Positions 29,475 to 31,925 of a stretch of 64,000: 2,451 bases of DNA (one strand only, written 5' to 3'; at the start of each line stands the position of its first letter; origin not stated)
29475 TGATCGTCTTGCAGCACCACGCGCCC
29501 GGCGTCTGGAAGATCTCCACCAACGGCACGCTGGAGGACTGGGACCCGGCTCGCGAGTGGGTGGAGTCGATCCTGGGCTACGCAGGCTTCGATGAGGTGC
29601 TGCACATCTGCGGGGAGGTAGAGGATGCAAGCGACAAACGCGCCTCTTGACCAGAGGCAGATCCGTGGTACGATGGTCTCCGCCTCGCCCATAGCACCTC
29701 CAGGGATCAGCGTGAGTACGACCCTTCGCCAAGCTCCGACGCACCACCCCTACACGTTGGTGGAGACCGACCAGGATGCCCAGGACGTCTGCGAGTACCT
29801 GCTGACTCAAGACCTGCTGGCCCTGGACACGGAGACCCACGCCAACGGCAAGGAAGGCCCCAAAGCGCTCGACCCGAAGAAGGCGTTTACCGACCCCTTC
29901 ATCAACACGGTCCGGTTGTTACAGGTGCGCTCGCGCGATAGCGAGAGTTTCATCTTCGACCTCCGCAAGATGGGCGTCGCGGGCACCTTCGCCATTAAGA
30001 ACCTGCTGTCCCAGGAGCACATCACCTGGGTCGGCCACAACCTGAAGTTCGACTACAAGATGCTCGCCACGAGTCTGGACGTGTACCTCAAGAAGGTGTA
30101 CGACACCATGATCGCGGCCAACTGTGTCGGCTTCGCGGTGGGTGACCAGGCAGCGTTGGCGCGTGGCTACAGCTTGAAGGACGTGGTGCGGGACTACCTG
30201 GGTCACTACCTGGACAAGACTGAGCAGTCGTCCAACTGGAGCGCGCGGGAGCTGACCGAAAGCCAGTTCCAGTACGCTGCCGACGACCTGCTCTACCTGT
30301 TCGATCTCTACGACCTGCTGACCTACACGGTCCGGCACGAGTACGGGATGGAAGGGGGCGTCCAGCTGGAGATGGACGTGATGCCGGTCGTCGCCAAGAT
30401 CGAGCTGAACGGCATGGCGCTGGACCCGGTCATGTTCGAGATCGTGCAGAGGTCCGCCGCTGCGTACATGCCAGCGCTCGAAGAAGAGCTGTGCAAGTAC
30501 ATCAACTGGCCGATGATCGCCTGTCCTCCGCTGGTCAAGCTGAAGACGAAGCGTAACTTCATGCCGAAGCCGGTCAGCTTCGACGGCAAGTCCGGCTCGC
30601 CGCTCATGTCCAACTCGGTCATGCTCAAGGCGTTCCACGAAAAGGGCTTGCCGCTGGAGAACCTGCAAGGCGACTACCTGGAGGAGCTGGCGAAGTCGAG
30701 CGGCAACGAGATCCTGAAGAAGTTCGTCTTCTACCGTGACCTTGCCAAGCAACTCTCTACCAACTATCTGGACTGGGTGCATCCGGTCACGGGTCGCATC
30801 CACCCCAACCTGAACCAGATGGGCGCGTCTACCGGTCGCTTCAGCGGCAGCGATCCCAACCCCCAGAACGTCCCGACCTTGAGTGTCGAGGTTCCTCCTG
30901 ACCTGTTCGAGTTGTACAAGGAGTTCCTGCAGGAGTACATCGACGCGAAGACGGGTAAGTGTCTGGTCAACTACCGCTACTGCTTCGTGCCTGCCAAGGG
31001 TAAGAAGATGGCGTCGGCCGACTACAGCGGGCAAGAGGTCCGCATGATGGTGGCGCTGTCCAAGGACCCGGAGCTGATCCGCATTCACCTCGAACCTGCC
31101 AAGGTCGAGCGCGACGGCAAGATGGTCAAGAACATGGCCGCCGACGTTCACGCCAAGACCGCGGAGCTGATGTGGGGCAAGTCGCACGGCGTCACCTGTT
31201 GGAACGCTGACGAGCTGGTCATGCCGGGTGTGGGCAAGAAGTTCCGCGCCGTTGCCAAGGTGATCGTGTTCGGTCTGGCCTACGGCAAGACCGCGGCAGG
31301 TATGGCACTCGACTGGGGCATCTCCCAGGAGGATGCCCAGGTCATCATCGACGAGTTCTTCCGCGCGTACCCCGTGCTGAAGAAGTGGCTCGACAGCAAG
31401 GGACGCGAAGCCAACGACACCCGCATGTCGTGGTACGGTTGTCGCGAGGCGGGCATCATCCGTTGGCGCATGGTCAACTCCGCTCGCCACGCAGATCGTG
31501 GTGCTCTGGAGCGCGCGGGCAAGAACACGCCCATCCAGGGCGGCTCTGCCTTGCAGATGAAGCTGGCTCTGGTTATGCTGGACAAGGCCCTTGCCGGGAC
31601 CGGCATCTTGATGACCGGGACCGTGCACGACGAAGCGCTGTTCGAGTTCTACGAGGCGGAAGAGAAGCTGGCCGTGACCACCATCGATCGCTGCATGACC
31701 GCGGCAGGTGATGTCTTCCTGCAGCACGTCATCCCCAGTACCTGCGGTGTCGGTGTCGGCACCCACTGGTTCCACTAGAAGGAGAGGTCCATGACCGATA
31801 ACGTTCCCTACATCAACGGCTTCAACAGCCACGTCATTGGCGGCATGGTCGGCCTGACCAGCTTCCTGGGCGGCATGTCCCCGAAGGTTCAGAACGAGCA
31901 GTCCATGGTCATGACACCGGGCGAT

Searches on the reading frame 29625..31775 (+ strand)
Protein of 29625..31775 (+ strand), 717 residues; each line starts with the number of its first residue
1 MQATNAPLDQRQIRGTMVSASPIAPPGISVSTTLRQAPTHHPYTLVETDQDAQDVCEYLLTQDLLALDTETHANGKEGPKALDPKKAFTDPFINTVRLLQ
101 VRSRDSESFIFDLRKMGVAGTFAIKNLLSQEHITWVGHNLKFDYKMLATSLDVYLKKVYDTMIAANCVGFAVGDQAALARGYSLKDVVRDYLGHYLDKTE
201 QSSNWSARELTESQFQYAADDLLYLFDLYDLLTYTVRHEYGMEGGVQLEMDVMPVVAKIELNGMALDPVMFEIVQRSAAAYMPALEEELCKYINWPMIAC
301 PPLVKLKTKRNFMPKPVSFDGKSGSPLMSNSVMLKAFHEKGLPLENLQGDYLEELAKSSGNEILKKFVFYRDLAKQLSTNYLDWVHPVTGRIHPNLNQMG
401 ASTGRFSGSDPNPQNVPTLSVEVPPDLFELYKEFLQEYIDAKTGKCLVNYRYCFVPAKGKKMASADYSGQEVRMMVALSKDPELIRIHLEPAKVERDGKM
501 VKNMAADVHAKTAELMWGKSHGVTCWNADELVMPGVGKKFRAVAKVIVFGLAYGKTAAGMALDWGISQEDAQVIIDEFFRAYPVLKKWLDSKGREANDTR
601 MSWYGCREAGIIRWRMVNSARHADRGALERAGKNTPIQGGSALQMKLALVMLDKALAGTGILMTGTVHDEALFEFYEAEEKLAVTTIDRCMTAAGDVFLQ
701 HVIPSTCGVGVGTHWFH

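Call 18: search_protein_families(library=pfam, proteins=[window:29625-31775:+], max_evalue=0.1)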
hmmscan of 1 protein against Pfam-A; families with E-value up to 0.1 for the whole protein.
window:29625-31775:+ (717 aa): 2 families
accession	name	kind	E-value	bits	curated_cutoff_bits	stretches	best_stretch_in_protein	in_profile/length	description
PF00476.26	DNA_pol_A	-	1.2e-54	186.2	34.3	1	349-716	62-380/381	DNA polymerase family A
PF01612.26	DNA_pol_A_exo1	-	8.8e-30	104.2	23.6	1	43-233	1-169/173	3'-5' exonuclease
